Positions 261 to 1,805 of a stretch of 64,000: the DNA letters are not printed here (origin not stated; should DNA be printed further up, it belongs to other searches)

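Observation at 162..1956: SAM-I riboswitch controls a threonine-synthase homologue plus a GG-terminated MoaD/ThiS carrier: predicted thiocarboxylate-dependent homocysteine synthesis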

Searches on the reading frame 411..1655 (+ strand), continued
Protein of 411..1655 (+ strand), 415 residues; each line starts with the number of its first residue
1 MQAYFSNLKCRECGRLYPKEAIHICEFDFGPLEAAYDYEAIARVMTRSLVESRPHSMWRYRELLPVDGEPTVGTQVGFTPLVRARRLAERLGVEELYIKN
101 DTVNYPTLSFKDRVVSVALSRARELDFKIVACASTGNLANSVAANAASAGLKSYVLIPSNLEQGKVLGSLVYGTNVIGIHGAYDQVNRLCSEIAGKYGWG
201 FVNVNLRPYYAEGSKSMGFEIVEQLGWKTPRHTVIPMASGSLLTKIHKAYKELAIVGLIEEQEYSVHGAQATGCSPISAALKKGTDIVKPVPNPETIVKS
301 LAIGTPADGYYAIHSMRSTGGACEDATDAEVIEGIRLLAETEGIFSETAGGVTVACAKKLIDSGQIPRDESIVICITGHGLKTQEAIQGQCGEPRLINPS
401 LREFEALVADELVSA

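Call 48: search_solved_structures(query=L061:1974-3098:+, max_evalue=1e-20, show_alignments=4)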
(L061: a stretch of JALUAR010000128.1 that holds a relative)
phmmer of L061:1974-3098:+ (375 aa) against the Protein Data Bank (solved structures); distinct sequences matched with E-value up to 1e-20: 5.
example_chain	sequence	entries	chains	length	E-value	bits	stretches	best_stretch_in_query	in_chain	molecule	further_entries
2zsj_A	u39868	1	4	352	2.8e-155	520.1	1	21-366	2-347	Threonine synthase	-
1uim_A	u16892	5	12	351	1.4e-148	498.1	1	26-366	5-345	Threonine Synthase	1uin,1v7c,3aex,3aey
2d1f_A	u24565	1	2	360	3.5e-136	457.3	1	21-353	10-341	Threonine synthase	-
6cgq_A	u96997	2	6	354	1.2e-134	452.3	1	22-353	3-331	Threonine synthase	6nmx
1e5x_A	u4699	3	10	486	3.1e-57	197.6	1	26-344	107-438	THREONINE SYNTHASE | THREONINE SYNTHASE 1, CHLOROPLASTIC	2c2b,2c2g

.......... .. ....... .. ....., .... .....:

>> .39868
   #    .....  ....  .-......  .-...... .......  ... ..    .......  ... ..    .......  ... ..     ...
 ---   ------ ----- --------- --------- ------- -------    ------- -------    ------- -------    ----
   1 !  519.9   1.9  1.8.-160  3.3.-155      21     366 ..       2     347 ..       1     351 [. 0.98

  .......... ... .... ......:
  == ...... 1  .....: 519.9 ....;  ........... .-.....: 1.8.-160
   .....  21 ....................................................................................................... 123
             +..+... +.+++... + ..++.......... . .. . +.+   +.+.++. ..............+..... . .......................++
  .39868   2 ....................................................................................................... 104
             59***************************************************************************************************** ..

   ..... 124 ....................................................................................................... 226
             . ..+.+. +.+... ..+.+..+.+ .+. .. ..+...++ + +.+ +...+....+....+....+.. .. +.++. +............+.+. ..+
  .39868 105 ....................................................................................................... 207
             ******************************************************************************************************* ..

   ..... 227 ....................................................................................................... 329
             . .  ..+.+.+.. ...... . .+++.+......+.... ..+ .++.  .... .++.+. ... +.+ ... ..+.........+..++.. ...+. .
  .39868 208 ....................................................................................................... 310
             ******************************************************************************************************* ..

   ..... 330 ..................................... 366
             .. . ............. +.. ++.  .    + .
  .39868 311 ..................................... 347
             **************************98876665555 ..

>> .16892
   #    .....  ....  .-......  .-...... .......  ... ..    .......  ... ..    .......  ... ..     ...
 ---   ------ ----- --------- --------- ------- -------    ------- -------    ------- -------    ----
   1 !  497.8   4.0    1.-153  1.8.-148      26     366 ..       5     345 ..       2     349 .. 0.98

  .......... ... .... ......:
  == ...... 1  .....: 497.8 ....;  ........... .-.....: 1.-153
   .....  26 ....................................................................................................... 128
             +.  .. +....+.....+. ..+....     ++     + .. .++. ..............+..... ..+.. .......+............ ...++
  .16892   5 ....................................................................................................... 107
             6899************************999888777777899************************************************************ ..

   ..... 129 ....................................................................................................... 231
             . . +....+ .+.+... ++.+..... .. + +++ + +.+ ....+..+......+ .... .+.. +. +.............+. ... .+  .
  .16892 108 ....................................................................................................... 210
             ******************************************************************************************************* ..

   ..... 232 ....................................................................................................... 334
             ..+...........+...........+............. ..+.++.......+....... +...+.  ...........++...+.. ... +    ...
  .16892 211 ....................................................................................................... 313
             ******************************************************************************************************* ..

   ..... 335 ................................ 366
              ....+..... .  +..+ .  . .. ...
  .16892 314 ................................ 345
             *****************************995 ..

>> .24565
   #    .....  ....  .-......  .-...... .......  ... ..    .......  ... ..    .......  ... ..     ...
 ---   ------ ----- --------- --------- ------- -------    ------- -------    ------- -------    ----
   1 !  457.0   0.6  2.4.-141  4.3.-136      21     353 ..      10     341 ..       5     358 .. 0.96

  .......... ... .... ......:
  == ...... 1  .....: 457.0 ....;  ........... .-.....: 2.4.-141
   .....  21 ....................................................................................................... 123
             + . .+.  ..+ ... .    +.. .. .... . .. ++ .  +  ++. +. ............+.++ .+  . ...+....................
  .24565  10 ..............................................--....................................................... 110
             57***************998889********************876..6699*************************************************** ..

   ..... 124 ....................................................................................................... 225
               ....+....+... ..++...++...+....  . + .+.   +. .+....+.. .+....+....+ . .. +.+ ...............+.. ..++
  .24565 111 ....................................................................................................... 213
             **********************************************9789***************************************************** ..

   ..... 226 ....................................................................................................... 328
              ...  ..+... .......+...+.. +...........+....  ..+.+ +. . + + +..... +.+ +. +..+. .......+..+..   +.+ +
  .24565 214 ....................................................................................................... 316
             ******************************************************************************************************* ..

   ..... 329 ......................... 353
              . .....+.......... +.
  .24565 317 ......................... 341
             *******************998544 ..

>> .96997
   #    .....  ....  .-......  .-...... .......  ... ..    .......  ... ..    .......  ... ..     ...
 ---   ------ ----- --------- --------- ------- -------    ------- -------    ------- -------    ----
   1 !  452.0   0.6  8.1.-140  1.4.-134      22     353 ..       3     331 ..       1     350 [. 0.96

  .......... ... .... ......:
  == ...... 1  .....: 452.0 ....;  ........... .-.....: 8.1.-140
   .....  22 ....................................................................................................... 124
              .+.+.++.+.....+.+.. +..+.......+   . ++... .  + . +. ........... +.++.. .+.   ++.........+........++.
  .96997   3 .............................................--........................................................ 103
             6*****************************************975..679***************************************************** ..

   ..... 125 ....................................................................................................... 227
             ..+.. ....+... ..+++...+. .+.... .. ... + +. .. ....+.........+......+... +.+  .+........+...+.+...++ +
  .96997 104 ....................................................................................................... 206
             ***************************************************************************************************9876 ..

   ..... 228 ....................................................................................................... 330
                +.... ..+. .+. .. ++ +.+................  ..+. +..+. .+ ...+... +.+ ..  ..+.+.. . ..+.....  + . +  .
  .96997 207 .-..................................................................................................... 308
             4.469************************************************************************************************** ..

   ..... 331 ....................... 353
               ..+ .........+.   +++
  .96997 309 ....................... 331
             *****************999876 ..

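Call 51: search_protein_families(library=pfam, proteins=[L022:1937-2887:+, L035:7820-8629:+, L047:8306-8545:+, L047:4422-4850:+, L037:1087-1350:+, L036:3954-5105:+, L022:173-655:+, L020:6228-7205:+, L061:3524-4753:+, L047:2854-3543:+], max_evalue=0.00001)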
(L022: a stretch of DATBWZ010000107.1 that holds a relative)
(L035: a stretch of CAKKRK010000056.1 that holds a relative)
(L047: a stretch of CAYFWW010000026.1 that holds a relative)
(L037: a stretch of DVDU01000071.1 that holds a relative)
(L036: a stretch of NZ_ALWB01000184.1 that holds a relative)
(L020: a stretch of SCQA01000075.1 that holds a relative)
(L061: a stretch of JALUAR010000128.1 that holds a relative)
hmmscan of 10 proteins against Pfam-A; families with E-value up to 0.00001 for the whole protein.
L022:1937-2887:+ (317 aa): 1 family
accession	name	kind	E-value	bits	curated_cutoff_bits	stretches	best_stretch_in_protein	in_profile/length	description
PF00291.31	PALP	-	5.8e-71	239.7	35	1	25-305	2-295/295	Pyridoxal-phosphate dependent enzyme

L035:7820-8629:+ (270 aa): 1 family
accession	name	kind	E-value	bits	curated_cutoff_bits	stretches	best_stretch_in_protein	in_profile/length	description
PF00899.27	ThiF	-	1.2e-80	270.5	28.1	1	14-249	1-237/238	ThiF family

L047:8306-8545:+ (80 aa): 1 family
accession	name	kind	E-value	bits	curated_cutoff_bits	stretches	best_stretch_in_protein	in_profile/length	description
PF09383.16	NIL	-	3.1e-17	62.6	24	1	4-71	1-72/73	NIL domain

L047:4422-4850:+ (143 aa): 1 family
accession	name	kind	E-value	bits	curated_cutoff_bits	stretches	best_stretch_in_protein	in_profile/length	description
PF14464.11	Prok-JAB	-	2e-23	82.9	25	1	7-112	2-105/114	Prokaryotic homologs of the JAB domain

L037:1087-1350:+ (88 aa): 1 family
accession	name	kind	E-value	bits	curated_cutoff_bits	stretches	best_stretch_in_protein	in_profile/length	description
PF02597.26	ThiS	-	4.6e-15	56.4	22.5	1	12-88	1-76/76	ThiS family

L036:3954-5105:+ (384 aa): 1 family
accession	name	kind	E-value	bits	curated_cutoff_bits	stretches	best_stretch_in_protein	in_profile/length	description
PF00266.25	Aminotran_5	-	1e-75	255.5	21.5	1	3-370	1-369/371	Aminotransferase class-V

L022:173-655:+ (161 aa): 1 family
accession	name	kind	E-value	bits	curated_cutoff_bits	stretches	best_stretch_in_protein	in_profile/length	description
PF02082.26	Rrf2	-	3.3e-41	141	30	1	4-135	2-131/132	Iron-dependent Transcriptional regulator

L020:6228-7205:+ (326 aa): 8 families
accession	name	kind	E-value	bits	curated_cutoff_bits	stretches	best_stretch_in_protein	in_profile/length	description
PF01077.27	NIR_SIR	-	5.3e-27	94.6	27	1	111-301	2-147/158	Nitrite and sulphite reductase 4Fe-4S domain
PF03460.22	NIR_SIR_ferr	-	6.7e-17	61.4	24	1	35-102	1-68/69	Nitrite/Sulfite reductase ferredoxin-like half domain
PF00037.32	Fer4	-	7.3e-10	38.7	21.1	1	211-232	1-22/24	4Fe-4S binding domain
PF12837.12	Fer4_6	-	5.4e-09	36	25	0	211-233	2-24/24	4Fe-4S binding domain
PF13237.11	Fer4_10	-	5.2e-08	33.1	25.5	0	211-237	2-22/53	4Fe-4S dicluster domain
PF12838.12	Fer4_7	-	6e-08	33.5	27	1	187-232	2-52/52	4Fe-4S dicluster domain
PF13187.11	Fer4_9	-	1.7e-07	31.6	27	1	186-231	1-50/52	4Fe-4S dicluster domain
PF14697.11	Fer4_21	-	3.1e-06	27.7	35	1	183-230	4-53/59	4Fe-4S dicluster domain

L061:3524-4753:+ (410 aa): 2 families
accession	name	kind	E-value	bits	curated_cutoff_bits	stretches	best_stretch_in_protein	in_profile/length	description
PF10143.14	PhosphMutase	-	2.6e-65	219.9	21.5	1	37-205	1-170/170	2,3-bisphosphoglycerate-independent phosphoglycerate mutase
PF01676.23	Metalloenzyme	-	7.3e-44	150.6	24.3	1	1-366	1-224/252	Metalloenzyme superfamily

L047:2854-3543:+ (230 aa): 1 family
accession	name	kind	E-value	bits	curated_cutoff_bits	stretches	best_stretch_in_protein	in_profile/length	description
PF01507.26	PAPS_reduct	-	3.6e-50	170.8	22.5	1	27-202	2-175/175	Phosphoadenosine phosphosulfate reductase domain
